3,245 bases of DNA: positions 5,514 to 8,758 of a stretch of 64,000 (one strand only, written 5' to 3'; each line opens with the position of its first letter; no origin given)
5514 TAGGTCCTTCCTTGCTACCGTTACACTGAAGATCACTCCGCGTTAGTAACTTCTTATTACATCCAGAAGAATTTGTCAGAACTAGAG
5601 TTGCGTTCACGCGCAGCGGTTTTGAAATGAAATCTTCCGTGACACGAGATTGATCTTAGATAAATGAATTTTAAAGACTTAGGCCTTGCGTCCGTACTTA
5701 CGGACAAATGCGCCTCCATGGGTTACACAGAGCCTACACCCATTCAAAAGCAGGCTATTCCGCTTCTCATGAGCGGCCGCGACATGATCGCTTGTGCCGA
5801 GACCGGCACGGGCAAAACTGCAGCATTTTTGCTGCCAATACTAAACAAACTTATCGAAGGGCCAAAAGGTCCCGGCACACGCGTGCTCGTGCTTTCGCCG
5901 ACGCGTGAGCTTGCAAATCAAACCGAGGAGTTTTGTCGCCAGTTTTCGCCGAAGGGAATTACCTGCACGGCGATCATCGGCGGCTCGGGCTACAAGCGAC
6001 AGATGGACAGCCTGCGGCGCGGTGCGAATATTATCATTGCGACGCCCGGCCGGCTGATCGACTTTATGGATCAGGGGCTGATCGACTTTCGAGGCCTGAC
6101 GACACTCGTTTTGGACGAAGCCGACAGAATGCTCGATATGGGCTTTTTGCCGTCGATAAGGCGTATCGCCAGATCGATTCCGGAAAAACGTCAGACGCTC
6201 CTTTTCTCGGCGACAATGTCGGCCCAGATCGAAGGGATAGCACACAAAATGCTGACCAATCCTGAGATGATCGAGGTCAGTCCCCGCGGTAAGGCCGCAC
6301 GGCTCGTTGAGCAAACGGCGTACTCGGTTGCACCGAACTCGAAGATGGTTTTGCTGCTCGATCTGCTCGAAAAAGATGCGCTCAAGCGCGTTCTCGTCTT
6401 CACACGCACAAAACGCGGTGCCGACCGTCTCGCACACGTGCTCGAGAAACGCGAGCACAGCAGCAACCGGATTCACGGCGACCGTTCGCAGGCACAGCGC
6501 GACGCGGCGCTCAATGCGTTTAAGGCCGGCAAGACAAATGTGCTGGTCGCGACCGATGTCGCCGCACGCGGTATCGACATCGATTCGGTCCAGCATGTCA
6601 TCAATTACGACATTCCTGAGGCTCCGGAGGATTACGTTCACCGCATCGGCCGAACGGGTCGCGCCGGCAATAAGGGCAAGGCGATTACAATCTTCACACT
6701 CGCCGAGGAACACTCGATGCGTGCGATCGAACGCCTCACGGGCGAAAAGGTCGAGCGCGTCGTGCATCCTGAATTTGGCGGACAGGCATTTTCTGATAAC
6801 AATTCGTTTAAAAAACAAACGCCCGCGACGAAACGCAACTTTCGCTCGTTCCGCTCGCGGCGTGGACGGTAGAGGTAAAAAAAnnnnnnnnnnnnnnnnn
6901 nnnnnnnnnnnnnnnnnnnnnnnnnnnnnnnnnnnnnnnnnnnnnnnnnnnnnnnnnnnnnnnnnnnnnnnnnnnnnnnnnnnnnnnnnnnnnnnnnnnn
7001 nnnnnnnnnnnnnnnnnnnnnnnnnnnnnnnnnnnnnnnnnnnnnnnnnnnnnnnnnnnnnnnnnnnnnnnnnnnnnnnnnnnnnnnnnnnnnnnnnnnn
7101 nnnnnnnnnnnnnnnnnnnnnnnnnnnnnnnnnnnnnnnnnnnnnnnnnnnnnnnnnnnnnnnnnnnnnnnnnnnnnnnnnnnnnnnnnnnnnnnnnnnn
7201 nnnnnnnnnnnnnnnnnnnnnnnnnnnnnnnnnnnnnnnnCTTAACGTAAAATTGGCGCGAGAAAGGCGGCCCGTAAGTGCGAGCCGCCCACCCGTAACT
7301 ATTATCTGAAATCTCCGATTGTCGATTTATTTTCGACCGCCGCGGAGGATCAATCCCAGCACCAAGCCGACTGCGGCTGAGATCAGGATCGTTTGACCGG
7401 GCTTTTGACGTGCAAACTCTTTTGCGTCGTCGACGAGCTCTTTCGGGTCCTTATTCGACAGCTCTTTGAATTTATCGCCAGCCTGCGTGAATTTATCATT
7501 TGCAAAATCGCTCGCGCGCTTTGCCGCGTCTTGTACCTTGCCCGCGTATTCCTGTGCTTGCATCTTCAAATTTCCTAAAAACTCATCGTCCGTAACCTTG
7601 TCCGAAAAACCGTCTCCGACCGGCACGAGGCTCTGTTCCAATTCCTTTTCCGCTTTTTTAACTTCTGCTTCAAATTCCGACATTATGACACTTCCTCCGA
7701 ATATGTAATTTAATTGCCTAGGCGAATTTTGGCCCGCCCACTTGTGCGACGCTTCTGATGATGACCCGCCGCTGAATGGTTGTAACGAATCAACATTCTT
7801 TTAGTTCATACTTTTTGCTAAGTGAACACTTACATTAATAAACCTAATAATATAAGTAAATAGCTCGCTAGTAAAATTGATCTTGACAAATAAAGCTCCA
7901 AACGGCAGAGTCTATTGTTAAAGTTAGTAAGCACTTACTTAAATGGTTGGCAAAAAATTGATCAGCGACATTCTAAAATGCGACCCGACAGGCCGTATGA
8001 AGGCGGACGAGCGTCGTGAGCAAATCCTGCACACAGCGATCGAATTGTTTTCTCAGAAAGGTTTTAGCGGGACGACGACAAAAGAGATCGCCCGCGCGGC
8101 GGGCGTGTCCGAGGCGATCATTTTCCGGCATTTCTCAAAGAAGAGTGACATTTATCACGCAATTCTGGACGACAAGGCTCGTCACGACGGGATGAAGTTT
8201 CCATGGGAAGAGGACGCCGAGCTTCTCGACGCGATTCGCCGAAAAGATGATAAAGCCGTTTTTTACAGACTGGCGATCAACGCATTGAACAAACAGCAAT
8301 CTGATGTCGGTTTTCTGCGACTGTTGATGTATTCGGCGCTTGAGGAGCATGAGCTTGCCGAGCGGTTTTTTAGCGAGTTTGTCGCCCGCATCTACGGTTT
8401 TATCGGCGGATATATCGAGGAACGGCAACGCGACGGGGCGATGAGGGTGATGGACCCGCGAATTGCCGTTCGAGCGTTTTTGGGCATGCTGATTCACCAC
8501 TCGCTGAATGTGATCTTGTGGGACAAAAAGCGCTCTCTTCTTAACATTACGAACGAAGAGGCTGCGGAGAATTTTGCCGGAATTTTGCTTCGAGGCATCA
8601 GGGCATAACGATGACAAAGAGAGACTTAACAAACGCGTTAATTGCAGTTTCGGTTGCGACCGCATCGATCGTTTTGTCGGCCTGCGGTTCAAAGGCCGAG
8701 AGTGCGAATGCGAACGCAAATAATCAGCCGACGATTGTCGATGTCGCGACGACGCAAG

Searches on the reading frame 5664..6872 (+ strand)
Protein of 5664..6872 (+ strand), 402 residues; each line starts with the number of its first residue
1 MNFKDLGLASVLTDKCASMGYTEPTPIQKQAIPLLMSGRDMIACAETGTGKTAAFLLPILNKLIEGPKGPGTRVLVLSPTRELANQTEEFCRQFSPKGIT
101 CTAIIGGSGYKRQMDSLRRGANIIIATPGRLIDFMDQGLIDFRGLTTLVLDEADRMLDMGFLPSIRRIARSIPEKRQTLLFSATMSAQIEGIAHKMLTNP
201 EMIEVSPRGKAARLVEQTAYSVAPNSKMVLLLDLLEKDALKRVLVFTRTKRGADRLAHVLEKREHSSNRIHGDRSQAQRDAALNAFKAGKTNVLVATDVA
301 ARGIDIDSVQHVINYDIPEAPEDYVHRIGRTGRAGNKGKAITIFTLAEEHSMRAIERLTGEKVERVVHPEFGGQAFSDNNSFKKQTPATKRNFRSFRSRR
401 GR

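Call 3: search_protein_families(library=pfam, proteins=[window:5664-6872:+])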
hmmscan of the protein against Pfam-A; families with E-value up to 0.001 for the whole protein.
window:5664-6872:+ (402 aa): 5 families
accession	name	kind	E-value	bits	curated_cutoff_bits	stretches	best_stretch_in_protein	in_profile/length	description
PF00270.35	DEAD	-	3.8e-52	176.8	26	1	25-190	1-165/167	DEAD/DEAH box helicase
PF00271.37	Helicase_C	-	1e-37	129.2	23.5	1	227-335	2-110/110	Helicase conserved C-terminal domain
PF04851.21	ResIII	-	3.5e-08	34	22.5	1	26-185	6-162/164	Type III restriction enzyme, res subunit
PF00176.29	SNF2-rel_dom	-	0.00025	20.7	24.9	1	39-156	18-137/290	SNF2-related domain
PF06862.17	Utp25_C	-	0.0004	20.5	32.8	1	238-362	45-175/190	Utp25, C-terminal domain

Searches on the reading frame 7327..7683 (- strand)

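Call 3: search_protein_families(library=pfam, proteins=[window:7327-7683:-])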
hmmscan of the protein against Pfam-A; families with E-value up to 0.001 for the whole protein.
window:7327-7683:- (118 aa): 1 family
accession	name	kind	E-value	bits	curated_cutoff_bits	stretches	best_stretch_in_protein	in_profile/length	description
PF19029.5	DUF883_C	-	0.00027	20.9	27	1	87-113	1-27/30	DUF883 C-terminal glycine zipper region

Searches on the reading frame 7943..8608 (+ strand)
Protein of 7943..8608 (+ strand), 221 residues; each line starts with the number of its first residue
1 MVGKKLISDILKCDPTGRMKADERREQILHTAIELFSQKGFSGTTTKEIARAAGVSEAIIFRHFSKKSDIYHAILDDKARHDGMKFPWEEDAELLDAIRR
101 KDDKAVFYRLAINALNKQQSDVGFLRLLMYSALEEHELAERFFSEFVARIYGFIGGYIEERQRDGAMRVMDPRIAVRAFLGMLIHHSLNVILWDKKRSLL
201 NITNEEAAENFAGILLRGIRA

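Call 3: search_protein_families(library=pfam, proteins=[window:7943-8608:+])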
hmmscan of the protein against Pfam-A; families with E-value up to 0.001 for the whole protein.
window:7943-8608:+ (221 aa): 2 families
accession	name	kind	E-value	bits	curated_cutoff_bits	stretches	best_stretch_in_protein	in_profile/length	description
PF00440.29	TetR_N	-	2.5e-17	62.8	24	1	28-74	1-47/47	Bacterial regulatory proteins, tetR family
PF14246.11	TetR_C_7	-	6.7e-06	26.5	22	1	120-188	18-86/119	AefR-like transcriptional repressor, C-terminal domain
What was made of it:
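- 7943..8608 (+): TetR-family regulator, first gene of the host operon (context). PF00440 E = 2.5e-17 (call 3).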
